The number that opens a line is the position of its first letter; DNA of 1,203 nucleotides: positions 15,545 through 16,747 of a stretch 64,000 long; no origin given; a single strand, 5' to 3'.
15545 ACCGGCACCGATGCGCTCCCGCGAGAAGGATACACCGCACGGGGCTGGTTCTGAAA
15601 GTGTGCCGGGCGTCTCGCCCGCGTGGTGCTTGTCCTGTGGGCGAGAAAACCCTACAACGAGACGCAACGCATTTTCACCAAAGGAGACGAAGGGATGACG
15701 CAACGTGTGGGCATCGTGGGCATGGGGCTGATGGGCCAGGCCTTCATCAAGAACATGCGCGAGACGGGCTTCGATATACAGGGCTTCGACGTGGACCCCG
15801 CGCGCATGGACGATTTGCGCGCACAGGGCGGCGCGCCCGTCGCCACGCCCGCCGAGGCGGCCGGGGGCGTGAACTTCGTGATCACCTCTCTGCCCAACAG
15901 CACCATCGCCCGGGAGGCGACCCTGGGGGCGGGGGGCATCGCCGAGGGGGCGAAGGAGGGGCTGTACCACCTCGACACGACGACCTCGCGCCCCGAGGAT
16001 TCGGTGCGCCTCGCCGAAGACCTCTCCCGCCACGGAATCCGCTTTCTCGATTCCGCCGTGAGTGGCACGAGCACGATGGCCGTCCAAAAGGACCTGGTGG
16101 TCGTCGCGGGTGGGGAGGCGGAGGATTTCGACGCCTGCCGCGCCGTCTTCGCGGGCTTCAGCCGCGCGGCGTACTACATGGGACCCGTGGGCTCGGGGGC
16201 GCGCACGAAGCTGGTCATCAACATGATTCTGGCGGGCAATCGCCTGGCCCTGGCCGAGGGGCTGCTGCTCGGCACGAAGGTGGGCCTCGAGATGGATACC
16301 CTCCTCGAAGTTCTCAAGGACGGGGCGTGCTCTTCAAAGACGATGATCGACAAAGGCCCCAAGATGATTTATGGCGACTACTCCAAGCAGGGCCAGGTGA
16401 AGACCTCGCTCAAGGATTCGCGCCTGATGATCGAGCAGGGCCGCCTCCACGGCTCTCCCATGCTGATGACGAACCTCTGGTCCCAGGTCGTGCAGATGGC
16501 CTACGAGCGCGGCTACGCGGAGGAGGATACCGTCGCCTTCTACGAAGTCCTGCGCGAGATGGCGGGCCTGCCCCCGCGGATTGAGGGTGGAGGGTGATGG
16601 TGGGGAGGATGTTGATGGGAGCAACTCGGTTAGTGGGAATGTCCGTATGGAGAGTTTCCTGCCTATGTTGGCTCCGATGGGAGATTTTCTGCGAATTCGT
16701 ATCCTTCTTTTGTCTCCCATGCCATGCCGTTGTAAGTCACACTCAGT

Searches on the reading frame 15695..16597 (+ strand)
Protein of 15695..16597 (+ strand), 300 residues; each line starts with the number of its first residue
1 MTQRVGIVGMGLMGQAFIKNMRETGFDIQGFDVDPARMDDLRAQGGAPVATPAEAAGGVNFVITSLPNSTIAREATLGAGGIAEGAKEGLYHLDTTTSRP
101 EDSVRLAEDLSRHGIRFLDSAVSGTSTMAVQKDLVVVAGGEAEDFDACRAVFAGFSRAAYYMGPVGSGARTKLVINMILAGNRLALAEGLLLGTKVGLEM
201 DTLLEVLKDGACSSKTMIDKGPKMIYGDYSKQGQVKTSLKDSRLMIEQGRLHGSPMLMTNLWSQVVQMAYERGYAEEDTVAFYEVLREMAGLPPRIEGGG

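Call 13: search_protein_families(library=ncbifam, proteins=[window:15695-16597:+])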
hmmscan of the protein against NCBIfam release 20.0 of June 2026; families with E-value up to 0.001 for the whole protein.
window:15695-16597:+ (300 aa): 11 families
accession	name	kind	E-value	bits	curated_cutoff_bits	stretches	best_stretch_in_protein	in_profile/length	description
NF008592.0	PRK11559.1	equivalog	8.2e-49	166.5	397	1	1-289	1-289/296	2-hydroxy-3-oxopropionate reductase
NF043037.1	ThreonDh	equivalog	1.8e-44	152.3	350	1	2-286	2-287/297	L-threonate dehydrogenase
NF012005.0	PRK15461.1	equivalog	2.8e-44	151.5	348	1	5-294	4-294/298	sulfolactaldehyde 3-reductase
TIGR01505.1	tartro_sem_red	equivalog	1.1e-42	146.2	340.75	1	4-290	1-287/291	2-hydroxy-3-oxopropionate reductase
TIGR01692.1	HIBADH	equivalog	9.9e-39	133.4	291.6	1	8-287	2-288/288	3-hydroxyisobutyrate dehydrogenase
NF007161.0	PRK09599.1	subfamily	9.5e-20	71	271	1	4-219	2-223/302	NADP-dependent phosphogluconate dehydrogenase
NF011633.0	PRK15059.1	equivalog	3.7e-18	65.7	451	1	4-247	2-244/292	2-hydroxy-3-oxopropionate reductase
TIGR00872.1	gnd_rel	equivalog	9.5e-17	61.2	297.2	1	4-242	2-242/299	phosphogluconate dehydrogenase (NAD(+)-dependent, decarboxylating)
TIGR00873.1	gnd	equivalog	7.4e-11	41.5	426.7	1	93-208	95-216/467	decarboxylating NADP(+)-dependent phosphogluconate dehydrogenase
NF006765.0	PRK09287.1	equivalog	2e-10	40.2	413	1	2-43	3-44/476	NADP-dependent phosphogluconate dehydrogenase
NF004017.0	PRK05479.1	equivalog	0.00017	20.5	336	0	3-70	18-85/337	ketol-acid reductoisomerase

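Call 14: find_encoding_contigs(protein=window:15695-16597:+, flank=10000, max_places=6)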
Protein window:15695-16597:+ (300 aa): no gene with exactly this product is on record in the collection.

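Call 18: search_protein_families(library=pfam, proteins=[window:15695-16597:+])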
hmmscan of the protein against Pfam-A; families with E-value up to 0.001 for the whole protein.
window:15695-16597:+ (300 aa): 4 families
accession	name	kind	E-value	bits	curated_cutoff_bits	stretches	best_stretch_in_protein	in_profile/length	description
PF03446.21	NAD_binding_2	-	7.8e-35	120.7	21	1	4-163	1-161/161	NAD binding domain of 6-phosphogluconate dehydrogenase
PF14833.11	NAD_binding_11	-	3.3e-24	85.9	30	1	166-286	1-122/122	NAD-binding of NADP-dependent 3-hydroxyisobutyrate dehydrogenase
PF03807.23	F420_oxidored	-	3.6e-06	27.9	21.6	1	4-70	1-71/94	NADP oxidoreductase coenzyme F420-dependent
PF02826.25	2-Hacid_dh_C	-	0.00037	20.4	25.1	1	3-69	37-102/178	D-isomer specific 2-hydroxyacid dehydrogenase, NAD binding domain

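Call 24: find_homologous_proteins(query=window:15695-16597:+)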
Query window:15695-16597:+ (300 aa): 1167 proteins with E <= 0.001 among 6328 candidates; the best 120 are listed.
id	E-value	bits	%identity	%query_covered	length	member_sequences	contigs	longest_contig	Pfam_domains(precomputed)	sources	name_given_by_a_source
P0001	1.1e-191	653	100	100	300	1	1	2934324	PF03446.22,PF03807.24,PF14833.12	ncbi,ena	-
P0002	2.3e-172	590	91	99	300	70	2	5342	PF03446.22,PF03807.24,PF14833.12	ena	-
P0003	3.7e-169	580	88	100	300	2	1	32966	PF03446.22,PF03807.24,PF14833.12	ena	-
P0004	5.2e-169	579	89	99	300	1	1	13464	PF03446.22,PF03807.24,PF14833.12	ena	-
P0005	9.3e-169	578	89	99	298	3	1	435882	PF03446.22,PF02826.26,PF03807.24,PF14833.12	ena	-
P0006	1.5e-168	578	88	99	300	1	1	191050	PF03446.22,PF02826.26,PF03807.24,PF14833.12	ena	-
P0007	3.7e-168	576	88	99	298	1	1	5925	PF03446.22,PF03807.24,PF14833.12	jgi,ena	-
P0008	5.1e-168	576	88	99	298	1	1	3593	PF03446.22,PF14833.12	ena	-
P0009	5.3e-168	576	88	99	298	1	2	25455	PF03446.22,PF03807.24,PF14833.12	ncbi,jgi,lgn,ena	-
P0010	5.8e-168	576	89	99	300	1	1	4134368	PF03446.22,PF02826.26,PF03807.24,PF14833.12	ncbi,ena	-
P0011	9.9e-168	575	88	99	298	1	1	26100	PF03446.22,PF14833.12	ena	-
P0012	9.9e-168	575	88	99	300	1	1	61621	PF03446.22,PF02826.26,PF14833.12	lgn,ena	-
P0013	1.1e-167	575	88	99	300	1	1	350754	PF03446.22,PF14833.12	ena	-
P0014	5.3e-167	573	88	99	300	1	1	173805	PF03446.22,PF02826.26,PF03807.24,PF14833.12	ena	-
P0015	5.3e-167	573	88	99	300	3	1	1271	PF03446.22,PF02826.26,PF03807.24,PF14833.12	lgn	-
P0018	6.7e-167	572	89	99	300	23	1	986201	PF03446.22,PF02826.26,PF03807.24,PF14833.12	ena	-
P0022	3.9e-166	570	88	99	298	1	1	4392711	PF03446.22,PF14833.12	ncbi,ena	-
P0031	5.0e-163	559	86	99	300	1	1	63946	PF03446.22,PF03807.24,PF14833.12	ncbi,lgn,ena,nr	ncbi:MAG: NAD(P)-dependent oxidoreductase [Nitrospinae bacterium]|nr:NAD(P)-dependent oxidoreductase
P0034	6.8e-158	543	83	99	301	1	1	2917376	PF03446.22,PF02826.26,PF03807.24,PF14833.12,PF07991.19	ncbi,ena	-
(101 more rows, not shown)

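Call 26: find_encoding_contigs(protein=P0001, flank=10000, max_places=3)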
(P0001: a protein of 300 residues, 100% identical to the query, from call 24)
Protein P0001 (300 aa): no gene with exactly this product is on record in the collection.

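Call 27: find_encoding_contigs(protein=P0010, flank=10000, max_places=3)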
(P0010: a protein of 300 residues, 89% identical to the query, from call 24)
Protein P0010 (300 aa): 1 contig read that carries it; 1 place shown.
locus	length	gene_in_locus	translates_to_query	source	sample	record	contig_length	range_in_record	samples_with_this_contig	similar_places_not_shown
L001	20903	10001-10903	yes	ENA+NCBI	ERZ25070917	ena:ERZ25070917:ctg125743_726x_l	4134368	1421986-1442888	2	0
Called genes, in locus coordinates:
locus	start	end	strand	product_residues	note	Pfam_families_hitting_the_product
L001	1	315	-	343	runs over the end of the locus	PF01118:Semialdhyde_dh (weak), PF01408:GFO_IDH_MocA, PF03807:F420_oxidored (faint), PF02894:GFO_IDH_MocA_C, PF22725:GFO_IDH_MocA_C3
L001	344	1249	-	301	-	PF12911:OppC_N, PF00528:BPD_transp_1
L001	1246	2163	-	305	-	PF19300:BPD_transp_1_N, PF00528:BPD_transp_1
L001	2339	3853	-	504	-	PF00496:SBP_bac_5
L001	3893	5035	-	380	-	PF01321:Creatinase_N, PF00557:Peptidase_M24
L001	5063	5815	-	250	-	PF00106:adh_short, PF08659:KR, PF13561:adh_short_C2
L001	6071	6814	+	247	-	PF00392:GntR, PF07702:UTRA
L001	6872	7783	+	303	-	PF03446:NAD_binding_2, PF03807:F420_oxidored, PF14833:NAD_binding_11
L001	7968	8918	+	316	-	PF09587:PGA_cap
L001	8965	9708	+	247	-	PF00106:adh_short, PF08659:KR (faint), PF13561:adh_short_C2, PF23441:SDR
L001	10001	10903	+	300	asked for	PF02826:2-Hacid_dh_C (weak), PF03446:NAD_binding_2, PF03807:F420_oxidored (faint), PF14833:NAD_binding_11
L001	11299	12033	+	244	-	-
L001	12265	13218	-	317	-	PF04463:2-thiour_desulf, PF08349:DUF1722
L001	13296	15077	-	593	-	PF02737:3HCDH_N, PF02826:2-Hacid_dh_C (faint), PF03807:F420_oxidored (faint), PF00725:3HCDH, PF02737:3HCDH_N, PF03446:NAD_binding_2 (weak), PF00725:3HCDH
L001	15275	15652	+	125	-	-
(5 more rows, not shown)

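Call 28: find_encoding_contigs(protein=P0034, flank=10000, max_places=3)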
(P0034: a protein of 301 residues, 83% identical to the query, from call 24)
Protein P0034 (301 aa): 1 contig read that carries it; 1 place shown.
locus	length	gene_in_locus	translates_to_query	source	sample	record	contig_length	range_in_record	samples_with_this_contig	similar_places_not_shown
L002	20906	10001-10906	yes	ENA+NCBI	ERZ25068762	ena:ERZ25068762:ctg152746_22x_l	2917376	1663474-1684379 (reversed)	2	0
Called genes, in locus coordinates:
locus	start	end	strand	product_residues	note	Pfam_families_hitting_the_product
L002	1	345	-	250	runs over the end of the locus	PF00106:adh_short, PF08659:KR, PF13561:adh_short_C2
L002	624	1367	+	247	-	PF00392:GntR, PF07702:UTRA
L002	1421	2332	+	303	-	PF03446:NAD_binding_2, PF03807:F420_oxidored (weak), PF14833:NAD_binding_11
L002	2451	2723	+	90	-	PF09587:PGA_cap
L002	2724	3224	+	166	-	PF09587:PGA_cap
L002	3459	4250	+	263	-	PF00106:adh_short, PF23441:SDR (weak), PF13561:adh_short_C2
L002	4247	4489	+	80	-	-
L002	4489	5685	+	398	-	PF13458:Peripla_BP_6, PF13433:Peripla_BP_5 (faint), PF01094:ANF_receptor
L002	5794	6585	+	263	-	PF00005:ABC_tran, PF02463:SMC_N (faint), PF13304:AAA_21 (faint), PF12399:BCA_ABC_TP_C (weak)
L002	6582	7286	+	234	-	PF00005:ABC_tran, PF09818:ABC_ATPase (faint), PF13304:AAA_21 (faint)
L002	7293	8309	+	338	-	PF02653:BPD_transp_2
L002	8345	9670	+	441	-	PF02653:BPD_transp_2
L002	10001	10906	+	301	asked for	PF02826:2-Hacid_dh_C (weak), PF03446:NAD_binding_2, PF03807:F420_oxidored (weak), PF07991:KARI_N (faint), PF14833:NAD_binding_11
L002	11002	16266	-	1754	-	PF13195:DUF4011, PF13086:AAA_11, PF13245:AAA_19 (faint), PF13604:AAA_30 (faint), PF13086:AAA_11, PF13087:AAA_12, PF18741:MTES_1575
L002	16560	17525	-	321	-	PF04463:2-thiour_desulf, PF08349:DUF1722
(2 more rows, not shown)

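Call 30: find_encoding_contigs(protein=P0022, flank=10000, max_places=2)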
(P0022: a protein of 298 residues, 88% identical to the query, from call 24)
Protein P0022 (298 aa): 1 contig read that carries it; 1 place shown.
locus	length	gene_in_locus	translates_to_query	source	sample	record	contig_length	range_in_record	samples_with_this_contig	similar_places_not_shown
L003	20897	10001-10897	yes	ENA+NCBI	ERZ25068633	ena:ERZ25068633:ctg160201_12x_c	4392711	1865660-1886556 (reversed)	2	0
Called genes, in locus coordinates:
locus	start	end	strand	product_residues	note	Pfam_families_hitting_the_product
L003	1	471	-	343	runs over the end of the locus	PF01118:Semialdhyde_dh (weak), PF01408:GFO_IDH_MocA, PF03807:F420_oxidored (weak), PF02894:GFO_IDH_MocA_C, PF22725:GFO_IDH_MocA_C3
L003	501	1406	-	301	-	PF12911:OppC_N, PF00528:BPD_transp_1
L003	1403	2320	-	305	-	PF19300:BPD_transp_1_N, PF00528:BPD_transp_1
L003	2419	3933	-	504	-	PF00496:SBP_bac_5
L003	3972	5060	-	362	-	PF01321:Creatinase_N, PF00557:Peptidase_M24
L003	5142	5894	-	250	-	PF00106:adh_short, PF08659:KR, PF13561:adh_short_C2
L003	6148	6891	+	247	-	PF00392:GntR, PF07702:UTRA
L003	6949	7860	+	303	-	PF03446:NAD_binding_2, PF03807:F420_oxidored, PF14833:NAD_binding_11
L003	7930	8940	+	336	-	PF09587:PGA_cap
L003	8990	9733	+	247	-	PF00106:adh_short, PF13561:adh_short_C2, PF23441:SDR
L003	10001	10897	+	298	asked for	PF03446:NAD_binding_2, PF14833:NAD_binding_11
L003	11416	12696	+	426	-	PF01966:HD, PF19276:HD_assoc_2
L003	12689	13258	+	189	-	-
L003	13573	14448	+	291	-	-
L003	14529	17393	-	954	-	PF07669:Eco57I (faint)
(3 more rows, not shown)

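Call 31: find_encoding_contigs(protein=P0031, flank=10000, max_places=2)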
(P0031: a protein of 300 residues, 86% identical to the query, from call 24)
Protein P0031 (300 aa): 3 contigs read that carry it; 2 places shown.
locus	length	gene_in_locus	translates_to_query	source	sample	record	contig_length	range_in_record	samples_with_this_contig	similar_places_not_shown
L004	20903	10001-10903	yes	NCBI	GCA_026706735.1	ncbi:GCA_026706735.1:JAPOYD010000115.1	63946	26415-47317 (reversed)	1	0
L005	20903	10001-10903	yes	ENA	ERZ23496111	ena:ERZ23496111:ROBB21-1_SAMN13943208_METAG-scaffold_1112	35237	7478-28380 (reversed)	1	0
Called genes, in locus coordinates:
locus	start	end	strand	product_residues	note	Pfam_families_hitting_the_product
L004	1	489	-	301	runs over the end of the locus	PF12911:OppC_N, PF00528:BPD_transp_1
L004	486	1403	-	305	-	PF19300:BPD_transp_1_N, PF00528:BPD_transp_1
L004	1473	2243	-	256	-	PF22187:DUF6946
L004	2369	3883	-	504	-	PF00496:SBP_bac_5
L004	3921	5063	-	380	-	PF01321:Creatinase_N, PF00557:Peptidase_M24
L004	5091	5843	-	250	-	PF00106:adh_short, PF08659:KR, PF13561:adh_short_C2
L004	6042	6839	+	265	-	PF00392:GntR, PF07702:UTRA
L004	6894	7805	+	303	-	PF03446:NAD_binding_2, PF03807:F420_oxidored (weak), PF14833:NAD_binding_11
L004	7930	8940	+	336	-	PF09587:PGA_cap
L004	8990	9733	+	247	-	PF00106:adh_short, PF13561:adh_short_C2, PF23441:SDR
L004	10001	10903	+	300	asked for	PF03446:NAD_binding_2, PF03807:F420_oxidored (faint), PF14833:NAD_binding_11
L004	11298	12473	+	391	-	PF13356:Arm-DNA-bind_3, PF22022:Phage_int_M (weak), PF00589:Phage_integrase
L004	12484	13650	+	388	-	PF13356:Arm-DNA-bind_3, PF14659:Phage_int_SAM_3, PF00589:Phage_integrase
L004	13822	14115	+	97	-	PF00216:Bac_DNA_binding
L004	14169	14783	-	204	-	PF00440:TetR_N, PF13977:TetR_C_6, PF16925:TetR_C_13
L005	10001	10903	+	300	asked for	PF03446:NAD_binding_2, PF03807:F420_oxidored (faint), PF14833:NAD_binding_11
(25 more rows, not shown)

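Call 32: find_encoding_contigs(protein=P0018, flank=10000, max_places=2)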
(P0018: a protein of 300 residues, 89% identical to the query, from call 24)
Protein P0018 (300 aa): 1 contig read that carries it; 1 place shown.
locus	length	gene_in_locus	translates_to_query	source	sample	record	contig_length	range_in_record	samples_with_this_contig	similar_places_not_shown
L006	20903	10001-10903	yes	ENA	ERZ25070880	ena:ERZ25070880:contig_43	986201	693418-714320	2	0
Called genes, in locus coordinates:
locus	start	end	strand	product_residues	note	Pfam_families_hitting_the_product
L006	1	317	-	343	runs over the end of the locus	PF01118:Semialdhyde_dh (weak), PF01408:GFO_IDH_MocA, PF03807:F420_oxidored (weak), PF02894:GFO_IDH_MocA_C, PF22725:GFO_IDH_MocA_C3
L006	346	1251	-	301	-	PF12911:OppC_N, PF00528:BPD_transp_1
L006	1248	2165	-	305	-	PF19300:BPD_transp_1_N, PF00528:BPD_transp_1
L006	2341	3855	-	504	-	PF00496:SBP_bac_5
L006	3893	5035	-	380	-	PF01321:Creatinase_N, PF00557:Peptidase_M24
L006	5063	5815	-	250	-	PF00106:adh_short, PF08659:KR, PF13561:adh_short_C2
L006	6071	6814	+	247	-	PF00392:GntR, PF07702:UTRA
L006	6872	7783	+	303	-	PF03446:NAD_binding_2, PF03807:F420_oxidored, PF14833:NAD_binding_11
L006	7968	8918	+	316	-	PF09587:PGA_cap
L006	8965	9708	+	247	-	PF00106:adh_short, PF08659:KR (faint), PF13561:adh_short_C2, PF23441:SDR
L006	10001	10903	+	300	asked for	PF02826:2-Hacid_dh_C (weak), PF03446:NAD_binding_2, PF03807:F420_oxidored (faint), PF14833:NAD_binding_11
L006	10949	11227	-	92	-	-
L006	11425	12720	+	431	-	PF01966:HD, PF19276:HD_assoc_2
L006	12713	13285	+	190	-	-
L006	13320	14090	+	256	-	-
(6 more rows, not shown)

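Call 41: list_cluster_members(proteins=[P0001, P0010, P0034, P0022, P0219, P0190])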
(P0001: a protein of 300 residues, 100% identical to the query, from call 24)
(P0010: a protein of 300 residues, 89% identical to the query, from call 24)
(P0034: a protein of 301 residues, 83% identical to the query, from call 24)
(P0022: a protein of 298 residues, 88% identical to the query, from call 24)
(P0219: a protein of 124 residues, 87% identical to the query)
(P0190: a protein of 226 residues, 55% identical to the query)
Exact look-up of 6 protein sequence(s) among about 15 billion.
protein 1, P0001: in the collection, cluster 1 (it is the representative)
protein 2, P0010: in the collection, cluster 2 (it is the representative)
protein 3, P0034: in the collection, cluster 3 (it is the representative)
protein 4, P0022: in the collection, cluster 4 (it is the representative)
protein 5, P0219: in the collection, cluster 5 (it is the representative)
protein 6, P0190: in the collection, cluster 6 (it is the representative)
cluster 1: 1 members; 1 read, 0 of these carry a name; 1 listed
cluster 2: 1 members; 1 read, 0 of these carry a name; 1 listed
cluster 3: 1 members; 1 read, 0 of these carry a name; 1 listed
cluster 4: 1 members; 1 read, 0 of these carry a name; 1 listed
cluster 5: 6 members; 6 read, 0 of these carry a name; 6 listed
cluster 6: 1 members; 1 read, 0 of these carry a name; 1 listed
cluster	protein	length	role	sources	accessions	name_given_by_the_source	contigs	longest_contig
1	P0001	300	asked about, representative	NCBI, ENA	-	-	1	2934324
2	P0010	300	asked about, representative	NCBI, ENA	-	-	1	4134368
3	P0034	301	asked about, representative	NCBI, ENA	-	-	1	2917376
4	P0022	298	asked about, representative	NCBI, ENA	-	-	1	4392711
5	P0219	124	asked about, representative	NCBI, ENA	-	-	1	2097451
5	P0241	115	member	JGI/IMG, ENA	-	-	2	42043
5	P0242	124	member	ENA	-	-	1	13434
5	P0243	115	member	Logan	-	-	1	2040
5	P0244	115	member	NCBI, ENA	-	-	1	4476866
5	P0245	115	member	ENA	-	-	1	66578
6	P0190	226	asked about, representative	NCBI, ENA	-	-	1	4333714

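Call 77: find_encoding_contigs(protein=P0244, flank=1500, max_places=2)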
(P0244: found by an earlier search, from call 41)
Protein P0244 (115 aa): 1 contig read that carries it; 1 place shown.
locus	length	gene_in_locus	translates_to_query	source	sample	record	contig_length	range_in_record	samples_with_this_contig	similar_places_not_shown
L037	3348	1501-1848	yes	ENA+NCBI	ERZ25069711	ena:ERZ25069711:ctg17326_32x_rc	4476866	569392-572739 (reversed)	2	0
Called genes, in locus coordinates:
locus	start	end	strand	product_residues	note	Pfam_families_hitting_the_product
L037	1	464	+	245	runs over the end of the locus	PF01138:RNase_PH, PF03725:RNase_PH_C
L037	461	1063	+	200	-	PF01725:Ham1p_like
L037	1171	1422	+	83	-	-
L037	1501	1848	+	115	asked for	-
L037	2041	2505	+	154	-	-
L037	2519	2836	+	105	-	PF01381:HTH_3 (weak)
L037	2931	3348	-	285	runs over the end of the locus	PF01261:AP_endonuc_2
